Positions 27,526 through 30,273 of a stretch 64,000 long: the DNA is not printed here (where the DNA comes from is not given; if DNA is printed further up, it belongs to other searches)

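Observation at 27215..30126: blaI / blaR1-like(TPR) signal-transduction pair with a promoter-overlapping perfect palindrome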

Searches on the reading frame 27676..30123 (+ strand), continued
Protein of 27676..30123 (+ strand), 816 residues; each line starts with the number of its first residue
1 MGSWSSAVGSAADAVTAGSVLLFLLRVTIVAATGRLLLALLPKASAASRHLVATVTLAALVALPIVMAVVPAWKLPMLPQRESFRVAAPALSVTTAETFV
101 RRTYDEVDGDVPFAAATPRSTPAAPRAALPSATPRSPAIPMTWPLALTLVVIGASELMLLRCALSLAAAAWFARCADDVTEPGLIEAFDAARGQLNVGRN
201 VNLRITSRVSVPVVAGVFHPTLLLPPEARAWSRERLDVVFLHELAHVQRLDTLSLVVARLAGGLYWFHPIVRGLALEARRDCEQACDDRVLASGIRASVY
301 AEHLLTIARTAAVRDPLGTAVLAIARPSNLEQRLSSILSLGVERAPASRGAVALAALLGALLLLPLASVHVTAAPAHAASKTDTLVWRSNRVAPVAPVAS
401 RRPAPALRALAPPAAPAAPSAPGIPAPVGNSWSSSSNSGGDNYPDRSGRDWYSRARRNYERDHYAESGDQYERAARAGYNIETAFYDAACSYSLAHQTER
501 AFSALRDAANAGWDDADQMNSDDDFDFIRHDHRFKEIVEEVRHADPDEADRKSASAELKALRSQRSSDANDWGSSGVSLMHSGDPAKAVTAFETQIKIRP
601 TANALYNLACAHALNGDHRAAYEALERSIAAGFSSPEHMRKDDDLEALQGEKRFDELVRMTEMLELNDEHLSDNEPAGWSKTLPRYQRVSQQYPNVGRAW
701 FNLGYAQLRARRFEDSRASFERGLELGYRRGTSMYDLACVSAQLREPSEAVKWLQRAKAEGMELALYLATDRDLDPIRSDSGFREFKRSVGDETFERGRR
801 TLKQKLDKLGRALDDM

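Call 7: find_homologous_proteins(query=window:27676-30123:+, max_evalue=0.00001)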
Query window:27676-30123:+ (816 aa): 203 proteins with E <= 0.00001 among 8000 candidates; the best 120 are listed.
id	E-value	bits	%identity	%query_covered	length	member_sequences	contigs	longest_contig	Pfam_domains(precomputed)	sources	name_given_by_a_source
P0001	0.0e+0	1784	99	100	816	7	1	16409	PF00515.35,PF05569.18,PF13424.13,PF22316.3,PF13432.13,PF13181.13,PF07719.24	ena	-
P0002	0.0e+0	1435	79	100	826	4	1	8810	PF00515.35,PF05569.18,PF13424.13,PF22316.3,PF13432.13,PF13181.13,PF07719.24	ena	-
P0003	0.0e+0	1201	68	100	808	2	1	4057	PF13431.13,PF00515.35,PF05569.18,PF22316.3,PF13432.13,PF13181.13,PF07719.24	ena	-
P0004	0.0e+0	1040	59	100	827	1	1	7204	PF14559.13,PF05569.18,PF22316.3,PF07719.24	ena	-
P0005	1.0e-293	995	61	95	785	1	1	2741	PF13431.13,PF00515.35,PF05569.18,PF22316.3,PF13181.13,PF07719.24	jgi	jgi:beta-lactamase regulating signal transducer with metallopeptidase domain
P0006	6.9e-270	916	55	99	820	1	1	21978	PF00515.35,PF05569.18,PF22316.3,PF13432.13,PF13181.13,PF07719.24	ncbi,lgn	-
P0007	1.9e-188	647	49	43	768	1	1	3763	PF00515.35,PF05569.18,PF22316.3,PF13432.13,PF13181.13,PF07719.24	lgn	-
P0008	1.1e-157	545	41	95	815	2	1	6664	PF00515.35,PF05569.18,PF13424.13,PF22316.3,PF13432.13,PF13181.13,PF07719.24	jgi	jgi:beta-lactamase regulating signal transducer with metallopeptidase domain/tetratricopeptide (TPR)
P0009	2.5e-122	428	35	90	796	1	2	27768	PF13431.13,PF23914.2,PF13414.13,PF05569.18,PF13176.13,PF13428.13,PF13374.13,PF14559.13,PF13371.13,PF00515.35,PF13424.13,PF22316.3,PF21033.5,PF13432.13,PF13181.13,PF14561.13,PF07719.24,PF13174.13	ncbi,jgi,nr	ncbi:MAG TPA: M56 family metallopeptidase [Thermoanaerobaculia bacterium]|jgi:beta-lactamase regulat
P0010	2.9e-115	405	35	98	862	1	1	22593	PF13431.13,PF00515.35,PF05569.18,PF22316.3,PF13432.13,PF07719.24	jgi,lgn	-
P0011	8.5e-103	363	31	95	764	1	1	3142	PF23914.2,PF00515.35,PF05569.18,PF13424.13,PF22316.3,PF13432.13,PF13181.13,PF07719.24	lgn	-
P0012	7.8e-101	357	32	97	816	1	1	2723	PF14559.13,PF13431.13,PF00515.35,PF05569.18,PF13424.13,PF13176.13,PF22316.3,PF13432.13,PF13181.13,PF07719.24,PF13174.13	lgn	-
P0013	7.3e-92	327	33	91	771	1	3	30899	PF00515.35,PF05569.18,PF13424.13,PF22316.3,PF13432.13,PF13181.13,PF07719.24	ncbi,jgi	jgi:beta-lactamase regulating signal transducer with metallopeptidase domain/tetratricopeptide (TPR)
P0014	6.9e-89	317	34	74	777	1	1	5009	PF13431.13,PF00515.35,PF05569.18,PF13424.13,PF22316.3,PF13432.13,PF13181.13,PF07719.24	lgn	-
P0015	4.7e-88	315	31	93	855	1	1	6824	PF13431.13,PF00515.35,PF05569.18,PF13424.13,PF13176.13,PF22316.3,PF13432.13,PF13181.13,PF07719.24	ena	-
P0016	2.0e-63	233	42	43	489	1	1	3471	PF00515.35,PF05569.18,PF07719.24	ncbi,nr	ncbi:MAG TPA: M56 family metallopeptidase, partial [Thermoanaerobaculia bacterium]|nr:M56 family met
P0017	2.1e-47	180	42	24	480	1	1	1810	PF02985.29,PF05569.18,PF03130.23,PF13513.13,PF13646.13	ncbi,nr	ncbi:MAG TPA: M56 family metallopeptidase, partial [Longimicrobium sp.]|nr:M56 family metallopeptida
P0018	5.7e-46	175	36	38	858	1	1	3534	PF05569.18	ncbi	ncbi:MAG: M56 family metallopeptidase [Longimicrobiaceae bacterium]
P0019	1.9e-45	174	38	40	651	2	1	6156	PF12717.14,PF00514.30,PF02985.29,PF05569.18,PF03130.23,PF13513.13,PF13646.13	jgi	jgi:beta-lactamase regulating signal transducer with metallopeptidase domain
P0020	5.4e-45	172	41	45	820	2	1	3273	PF05569.18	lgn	-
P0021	7.4e-41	159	49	18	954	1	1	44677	PF05569.18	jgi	jgi:beta-lactamase regulating signal transducer with metallopeptidase domain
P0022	9.2e-38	148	36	42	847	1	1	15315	PF12717.14,PF00514.30,PF25786.1,PF02985.29,PF11838.15,PF05569.18,PF03130.23,PF13513.13,PF01602.27,PF13646.13,PF23227.2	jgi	jgi:HEAT repeat protein/beta-lactamase regulating signal transducer with metallopeptidase domain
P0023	4.0e-37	146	38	39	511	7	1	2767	PF03544.20,PF05569.18,PF13620.13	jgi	jgi:TonB family protein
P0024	5.2e-37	146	37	40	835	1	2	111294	PF12717.14,PF00514.30,PF25786.1,PF02985.29,PF05569.18,PF03130.23,PF27207.1,PF13513.13,PF13646.13,PF23227.2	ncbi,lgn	ncbi:MAG: HEAT repeat domain-containing protein [Vicinamibacterales bacterium]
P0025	1.3e-36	145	33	39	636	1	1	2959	PF21581.4,PF12717.14,PF00514.30,PF22646.3,PF25786.1,PF02985.29,PF05569.18,PF03130.23,PF13513.13,PF01602.27,PF13646.13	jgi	jgi:beta-lactamase regulating signal transducer with metallopeptidase domain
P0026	2.0e-36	144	35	44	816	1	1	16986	PF05569.18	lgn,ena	-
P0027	4.0e-36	143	47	18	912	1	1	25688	PF12717.14,PF00514.30,PF13349.13,PF02985.29,PF05569.18,PF03130.23,PF13513.13,PF13646.13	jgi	jgi:beta-lactamase regulating signal transducer with metallopeptidase domain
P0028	4.2e-36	143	49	22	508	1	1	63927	PF03544.20,PF05569.18,PF13620.13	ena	-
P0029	6.1e-35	139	36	44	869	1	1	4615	PF05569.18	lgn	-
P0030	7.6e-35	139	36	38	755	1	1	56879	PF22798.3,PF05569.18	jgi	jgi:beta-lactamase regulating signal transducer with metallopeptidase domain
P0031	8.7e-35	138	35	38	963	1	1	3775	PF05569.18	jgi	jgi:beta-lactamase regulating signal transducer with metallopeptidase domain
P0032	1.7e-34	138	34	43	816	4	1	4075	PF05569.18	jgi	jgi:beta-lactamase regulating signal transducer with metallopeptidase domain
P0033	2.7e-34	137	40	24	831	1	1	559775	PF05569.18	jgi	jgi:beta-lactamase regulating signal transducer with metallopeptidase domain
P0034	3.5e-34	136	49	18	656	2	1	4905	PF05569.18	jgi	-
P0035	3.8e-34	136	34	50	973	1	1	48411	PF05569.18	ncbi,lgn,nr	ncbi:MAG: M56 family metallopeptidase [Gemmatimonadota bacterium]|nr:M56 family metallopeptidase [Ge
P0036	6.3e-34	136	34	38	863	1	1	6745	PF17820.8,PF03572.24,PF13180.13,PF22694.2,PF05569.18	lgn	-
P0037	7.5e-34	135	36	40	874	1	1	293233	PF12717.14,PF00514.30,PF25786.1,PF02985.29,PF05569.18,PF03130.23,PF13513.13,PF13646.13,PF23227.2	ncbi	ncbi:MAG: HEAT repeat domain-containing protein [Vicinamibacterales bacterium]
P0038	8.4e-34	135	37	39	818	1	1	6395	PF05569.18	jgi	jgi:beta-lactamase regulating signal transducer with metallopeptidase domain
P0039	1.3e-33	135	34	40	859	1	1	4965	PF05569.18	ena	-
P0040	1.4e-33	134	34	39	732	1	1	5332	PF05569.18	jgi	jgi:beta-lactamase regulating signal transducer with metallopeptidase domain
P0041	2.2e-33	134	34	41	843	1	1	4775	PF17820.8,PF03572.24,PF00595.30,PF13180.13,PF22694.2,PF05569.18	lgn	-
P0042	2.5e-33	134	32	42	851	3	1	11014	PF05569.18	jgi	-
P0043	3.4e-33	133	38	41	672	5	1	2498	PF05569.18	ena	-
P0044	4.2e-33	133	36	46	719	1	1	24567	PF12717.14,PF00514.30,PF02985.29,PF05569.18,PF03130.23,PF13513.13,PF13646.13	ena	-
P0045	4.7e-33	133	35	46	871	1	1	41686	PF17820.8,PF03572.24,PF00595.30,PF13180.13,PF22694.2,PF05569.18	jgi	jgi:carboxyl-terminal processing protease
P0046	8.7e-33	132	37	40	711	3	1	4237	PF05569.18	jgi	-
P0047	1.6e-32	131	32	45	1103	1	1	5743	PF10531.16,PF05569.18,PF22461.3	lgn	-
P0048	2.0e-32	131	34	43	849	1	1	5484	PF05569.18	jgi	jgi:beta-lactamase regulating signal transducer with metallopeptidase domain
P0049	4.8e-32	129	35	38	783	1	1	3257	PF05569.18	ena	-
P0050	5.7e-32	129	34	40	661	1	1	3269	PF05569.18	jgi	jgi:beta-lactamase regulating signal transducer with metallopeptidase domain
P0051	6.7e-32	129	35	39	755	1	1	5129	PF05569.18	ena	-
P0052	7.2e-32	129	45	21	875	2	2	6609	PF05569.18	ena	-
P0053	7.7e-32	129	34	39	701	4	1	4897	PF05569.18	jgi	jgi:beta-lactamase regulating signal transducer with metallopeptidase domain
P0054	9.4e-32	128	34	43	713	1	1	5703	PF12717.14,PF00514.30,PF02985.29,PF05569.18,PF03130.23,PF13513.13,PF13646.13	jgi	jgi:beta-lactamase regulating signal transducer with metallopeptidase domain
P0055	9.7e-32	128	36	44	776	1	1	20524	PF05569.18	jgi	jgi:beta-lactamase regulating signal transducer with metallopeptidase domain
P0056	1.2e-31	128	34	42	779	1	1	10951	PF21581.4,PF12717.14,PF00514.30,PF22646.3,PF25786.1,PF02985.29,PF05569.18,PF03130.23,PF13513.13,PF01602.27,PF13646.13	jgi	jgi:HEAT repeat protein/beta-lactamase regulating signal transducer with metallopeptidase domain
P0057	2.2e-31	127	35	41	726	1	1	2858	PF05569.18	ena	-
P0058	2.3e-31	127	35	37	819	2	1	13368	PF05569.18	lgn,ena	-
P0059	3.6e-31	127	41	20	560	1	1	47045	PF13606.13,PF13857.13,PF05569.18,PF12796.14,PF00023.37,PF13637.13,PF24521.3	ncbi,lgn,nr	ncbi:MAG TPA: M56 family metallopeptidase [Thermoanaerobaculia bacterium]|nr:M56 family metallopepti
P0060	4.3e-31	126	36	28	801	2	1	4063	PF05569.18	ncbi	-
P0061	9.2e-31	125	35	39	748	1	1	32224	PF05569.18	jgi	jgi:beta-lactamase regulating signal transducer with metallopeptidase domain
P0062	9.8e-31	125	35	38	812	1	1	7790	PF22798.3,PF05569.18,PF12554.14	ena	-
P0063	1.0e-30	125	37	41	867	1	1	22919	PF05569.18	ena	-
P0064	1.0e-30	125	45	20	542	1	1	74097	PF02985.29,PF05569.18,PF13513.13,PF13646.13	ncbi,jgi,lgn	jgi:beta-lactamase regulating signal transducer with metallopeptidase domain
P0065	1.2e-30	125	32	42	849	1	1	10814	PF22599.3,PF05569.18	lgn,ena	-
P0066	1.3e-30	125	36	40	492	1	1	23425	PF05569.18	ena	-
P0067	1.3e-30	125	35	33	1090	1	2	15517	PF13715.13,PF25020.2,PF05569.18,PF13620.13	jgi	jgi:beta-lactamase regulating signal transducer with metallopeptidase domain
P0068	1.8e-30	124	35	40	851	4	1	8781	PF05569.18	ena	-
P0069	2.0e-30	124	34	41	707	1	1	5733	PF05569.18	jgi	jgi:beta-lactamase regulating signal transducer with metallopeptidase domain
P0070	2.2e-30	124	36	47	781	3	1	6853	PF22798.3,PF05569.18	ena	-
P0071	4.8e-30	123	36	36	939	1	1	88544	PF02985.29,PF05569.18,PF03130.23,PF13646.13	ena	-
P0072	4.9e-30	123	32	41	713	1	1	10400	PF22798.3,PF05569.18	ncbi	-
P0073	5.0e-30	123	40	26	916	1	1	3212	PF05569.18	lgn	-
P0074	6.2e-30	122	32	40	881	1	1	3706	PF05569.18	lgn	-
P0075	6.4e-30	122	42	22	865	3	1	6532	PF05569.18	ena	-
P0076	6.8e-30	122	36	35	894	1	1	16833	PF05569.18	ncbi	-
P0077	8.7e-30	122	34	40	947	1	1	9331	PF02985.29,PF05569.18,PF03130.23,PF13646.13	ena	-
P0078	8.9e-30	122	35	39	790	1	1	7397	PF05569.18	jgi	jgi:beta-lactamase regulating signal transducer with metallopeptidase domain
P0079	9.9e-30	122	33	44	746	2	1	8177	PF22798.3,PF05569.18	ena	-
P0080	1.2e-29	121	37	35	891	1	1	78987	PF13349.13,PF05569.18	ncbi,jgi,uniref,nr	ncbi:M56 family metallopeptidase [Longimicrobium sp.]|uniref:M56 family metallopeptidase n=1 Tax=Lon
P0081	1.6e-29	121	32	43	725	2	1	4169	PF12717.14,PF00514.30,PF02985.29,PF05569.18,PF03130.23,PF13513.13,PF13646.13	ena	-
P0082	1.9e-29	121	34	41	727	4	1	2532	PF05569.18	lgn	-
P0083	2.1e-29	121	36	41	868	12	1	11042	PF05569.18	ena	-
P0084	2.8e-29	120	34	31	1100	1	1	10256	PF17820.8,PF03572.24,PF00595.30,PF13180.13,PF22694.2,PF05569.18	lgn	-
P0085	5.4e-29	119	34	39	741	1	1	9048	PF12717.14,PF00514.30,PF02985.29,PF05569.18,PF03130.23,PF13513.13,PF13646.13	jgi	jgi:beta-lactamase regulating signal transducer with metallopeptidase domain/HEAT repeat protein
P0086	6.8e-29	119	32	41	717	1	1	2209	PF05569.18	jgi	jgi:beta-lactamase regulating signal transducer with metallopeptidase domain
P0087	9.5e-29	119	39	26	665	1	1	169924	PF12717.14,PF00514.30,PF25786.1,PF02985.29,PF05569.18,PF03130.23,PF13513.13,PF13646.13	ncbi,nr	ncbi:MAG TPA: M56 family metallopeptidase [Blastocatellia bacterium]|nr:M56 family metallopeptidase 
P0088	1.1e-28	118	45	19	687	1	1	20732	PF00514.30,PF02985.29,PF05569.18,PF03130.23,PF13513.13,PF13646.13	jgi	jgi:beta-lactamase regulating signal transducer with metallopeptidase domain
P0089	1.4e-28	118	34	36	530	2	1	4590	PF02985.29,PF05569.18,PF13646.13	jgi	jgi:beta-lactamase regulating signal transducer with metallopeptidase domain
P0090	1.4e-28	118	30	49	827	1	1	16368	PF05569.18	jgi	jgi:beta-lactamase regulating signal transducer with metallopeptidase domain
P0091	1.6e-28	118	33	39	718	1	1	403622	PF12717.14,PF00514.30,PF02985.29,PF05569.18,PF03130.23,PF13513.13,PF13646.13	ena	-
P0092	2.1e-28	117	39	26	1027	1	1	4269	PF05569.18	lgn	-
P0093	2.6e-28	117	36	35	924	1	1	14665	PF13349.13,PF05569.18,PF13646.13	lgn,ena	-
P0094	2.9e-28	117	37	38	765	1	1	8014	PF05569.18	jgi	jgi:beta-lactamase regulating signal transducer with metallopeptidase domain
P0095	3.0e-28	117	46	21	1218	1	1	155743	PF05569.18,PF13620.13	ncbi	-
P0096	3.6e-28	117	36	39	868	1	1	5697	PF05569.18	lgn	-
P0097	3.8e-28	117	32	44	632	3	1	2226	PF12717.14,PF22646.3,PF25786.1,PF02985.29,PF05569.18,PF03130.23,PF13513.13,PF13646.13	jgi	-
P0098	4.1e-28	116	35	48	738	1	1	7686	PF05569.18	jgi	jgi:beta-lactamase regulating signal transducer with metallopeptidase domain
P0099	8.2e-28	115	31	54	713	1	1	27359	PF12717.14,PF00514.30,PF22646.3,PF12755.14,PF02985.29,PF05569.18,PF21581.4,PF25786.1,PF03130.23,PF27207.1,PF20168.5,PF13513.13,PF13646.13,PF23227.2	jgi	jgi:HEAT repeat protein/beta-lactamase regulating signal transducer with metallopeptidase domain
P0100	8.5e-28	115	44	18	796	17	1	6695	PF05569.18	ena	-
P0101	9.1e-28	115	35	31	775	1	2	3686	PF05569.18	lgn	-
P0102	9.3e-28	115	35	39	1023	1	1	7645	PF02985.29,PF05569.18,PF03130.23,PF13646.13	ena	-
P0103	1.3e-27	115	31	50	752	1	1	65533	PF05569.18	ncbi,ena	-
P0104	1.4e-27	115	46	17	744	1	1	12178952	PF13606.13,PF13857.13,PF05569.18,PF23745.2,PF12796.14,PF00023.37,PF13637.13,PF24521.3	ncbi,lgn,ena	-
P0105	1.7e-27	114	33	36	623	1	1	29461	PF05569.18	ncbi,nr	ncbi:MAG: peptidase BlaR1, partial [Gemmatimonadetes bacterium]|nr:peptidase BlaR1 [Gemmatimonadota 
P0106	3.4e-27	113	31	41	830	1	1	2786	PF12717.14,PF00514.30,PF22646.3,PF02985.29,PF11838.15,PF05569.18,PF01602.27,PF21581.4,PF25786.1,PF03130.23,PF27207.1,PF13513.13,PF13646.13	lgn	-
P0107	4.1e-27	113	33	39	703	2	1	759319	PF00514.30,PF02985.29,PF05569.18,PF03130.23,PF13513.13,PF13646.13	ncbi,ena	-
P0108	4.1e-27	113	33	41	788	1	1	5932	PF05569.18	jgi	jgi:beta-lactamase regulating signal transducer with metallopeptidase domain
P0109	4.1e-27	113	33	42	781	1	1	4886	PF22798.3,PF05569.18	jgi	jgi:beta-lactamase regulating signal transducer with metallopeptidase domain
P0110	4.6e-27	113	41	24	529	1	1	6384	PF02985.29,PF05569.18,PF13646.13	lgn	-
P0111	6.5e-27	112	36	42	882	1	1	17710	PF05569.18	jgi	jgi:beta-lactamase regulating signal transducer with metallopeptidase domain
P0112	1.0e-26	112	33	43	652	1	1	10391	PF00514.30,PF02985.29,PF05569.18,PF13513.13,PF13646.13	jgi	jgi:beta-lactamase regulating signal transducer with metallopeptidase domain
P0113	1.0e-26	112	41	19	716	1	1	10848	PF00514.30,PF02985.29,PF05569.18,PF03130.23,PF13513.13,PF13646.13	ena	-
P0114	1.1e-26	112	36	27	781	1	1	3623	PF05569.18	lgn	-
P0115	1.9e-26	111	45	22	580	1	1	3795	PF05569.18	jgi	jgi:hypothetical protein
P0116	3.6e-26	110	34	42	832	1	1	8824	PF23271.2,PF12717.14,PF00514.30,PF22646.3,PF02985.29,PF05569.18,PF21581.4,PF25786.1,PF03130.23,PF27207.1,PF13513.13,PF13646.13,PF23227.2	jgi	jgi:HEAT repeat protein/beta-lactamase regulating signal transducer with metallopeptidase domain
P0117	3.9e-26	110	39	20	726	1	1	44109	PF00514.30,PF02985.29,PF05569.18,PF03130.23,PF13513.13,PF13646.13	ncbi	ncbi:MAG: HEAT repeat domain-containing protein [Gemmatimonadaceae bacterium]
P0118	4.7e-26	110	42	6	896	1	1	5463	PF05569.18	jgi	jgi:beta-lactamase regulating signal transducer with metallopeptidase domain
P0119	6.2e-26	109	35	36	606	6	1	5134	PF12543.14,PF05569.18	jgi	jgi:uncharacterized protein (TIGR03435 family)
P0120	1.3e-25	108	34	35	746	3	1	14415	PF05569.18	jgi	jgi:beta-lactamase regulating signal transducer with metallopeptidase domain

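Call 9: find_encoding_contigs(protein=P0002, flank=4000, max_places=2)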
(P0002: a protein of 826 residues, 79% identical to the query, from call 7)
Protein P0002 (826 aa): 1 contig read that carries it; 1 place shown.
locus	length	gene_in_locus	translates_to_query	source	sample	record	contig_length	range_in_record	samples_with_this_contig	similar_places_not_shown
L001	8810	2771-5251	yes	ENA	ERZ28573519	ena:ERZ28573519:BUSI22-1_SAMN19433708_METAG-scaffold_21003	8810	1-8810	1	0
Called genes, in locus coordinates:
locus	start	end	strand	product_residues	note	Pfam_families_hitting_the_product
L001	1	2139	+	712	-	?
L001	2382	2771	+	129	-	PF03965:Penicillinase_R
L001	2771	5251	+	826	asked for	PF05569:Peptidase_M56, PF13432:TPR_16 (faint), PF07719:TPR_2 (faint), PF13424:TPR_12 (faint), PF22316:ABhydrolase-like_N (faint), PF00515:TPR_1 (faint), PF13181:TPR_8 (faint)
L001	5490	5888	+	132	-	PF12728:HTH_17, PF03459:TOBE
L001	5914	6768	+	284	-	PF00528:BPD_transp_1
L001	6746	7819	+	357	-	PF00005:ABC_tran, PF13304:AAA_21 (faint), PF03459:TOBE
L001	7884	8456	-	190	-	PF10604:Polyketide_cyc2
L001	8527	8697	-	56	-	-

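Call 10: find_encoding_contigs(protein=P0004, flank=4000, max_places=2)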
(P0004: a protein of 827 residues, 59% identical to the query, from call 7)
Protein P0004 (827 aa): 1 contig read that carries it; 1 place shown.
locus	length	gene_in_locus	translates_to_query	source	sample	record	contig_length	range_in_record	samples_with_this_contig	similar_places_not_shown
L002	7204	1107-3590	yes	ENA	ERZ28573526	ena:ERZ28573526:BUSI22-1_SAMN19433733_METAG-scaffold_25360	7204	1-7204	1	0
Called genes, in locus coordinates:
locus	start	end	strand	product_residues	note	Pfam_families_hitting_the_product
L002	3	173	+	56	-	?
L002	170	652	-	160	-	-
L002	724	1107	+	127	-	PF03965:Penicillinase_R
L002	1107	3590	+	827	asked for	PF05569:Peptidase_M56, PF07719:TPR_2 (faint), PF22316:ABhydrolase-like_N (faint), PF14559:TPR_19 (faint)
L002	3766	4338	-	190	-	PF10604:Polyketide_cyc2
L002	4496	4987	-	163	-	PF00583:Acetyltransf_1, PF13673:Acetyltransf_10, PF13508:Acetyltransf_7, PF13527:Acetyltransf_9 (weak), PF08445:FR47 (weak)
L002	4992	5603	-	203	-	PF13505:OMP_b-brl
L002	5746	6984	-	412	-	PF00211:Guanylate_cyc (weak), PF18998:Flg_new_2, PF13860:FlgD_ig (weak)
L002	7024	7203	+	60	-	?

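Call 11: find_encoding_contigs(protein=P0006, flank=4000, max_places=2)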
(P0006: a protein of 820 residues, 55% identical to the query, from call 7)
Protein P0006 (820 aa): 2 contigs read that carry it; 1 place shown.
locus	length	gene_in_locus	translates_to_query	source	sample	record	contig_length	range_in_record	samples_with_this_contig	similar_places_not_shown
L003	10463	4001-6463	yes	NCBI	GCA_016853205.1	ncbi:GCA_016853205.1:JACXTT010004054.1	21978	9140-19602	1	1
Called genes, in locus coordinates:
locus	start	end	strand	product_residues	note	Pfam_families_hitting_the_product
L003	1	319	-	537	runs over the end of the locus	PF19289:PmbA_TldD_3rd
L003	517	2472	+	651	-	PF03169:OPT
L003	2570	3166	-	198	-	-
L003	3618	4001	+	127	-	PF03965:Penicillinase_R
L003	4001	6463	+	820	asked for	PF05569:Peptidase_M56, PF13432:TPR_16 (faint), PF00515:TPR_1 (faint), PF07719:TPR_2 (faint), PF13181:TPR_8 (faint), PF22316:ABhydrolase-like_N (weak)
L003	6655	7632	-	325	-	PF07396:Porin_O_P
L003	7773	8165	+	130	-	PF12728:HTH_17, PF03459:TOBE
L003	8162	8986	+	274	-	PF01547:SBP_bac_1, PF13531:SBP_bac_11, PF12727:PBP_like (weak)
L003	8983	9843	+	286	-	PF00528:BPD_transp_1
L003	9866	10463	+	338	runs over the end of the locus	PF00005:ABC_tran, PF13304:AAA_21 (weak), PF03459:TOBE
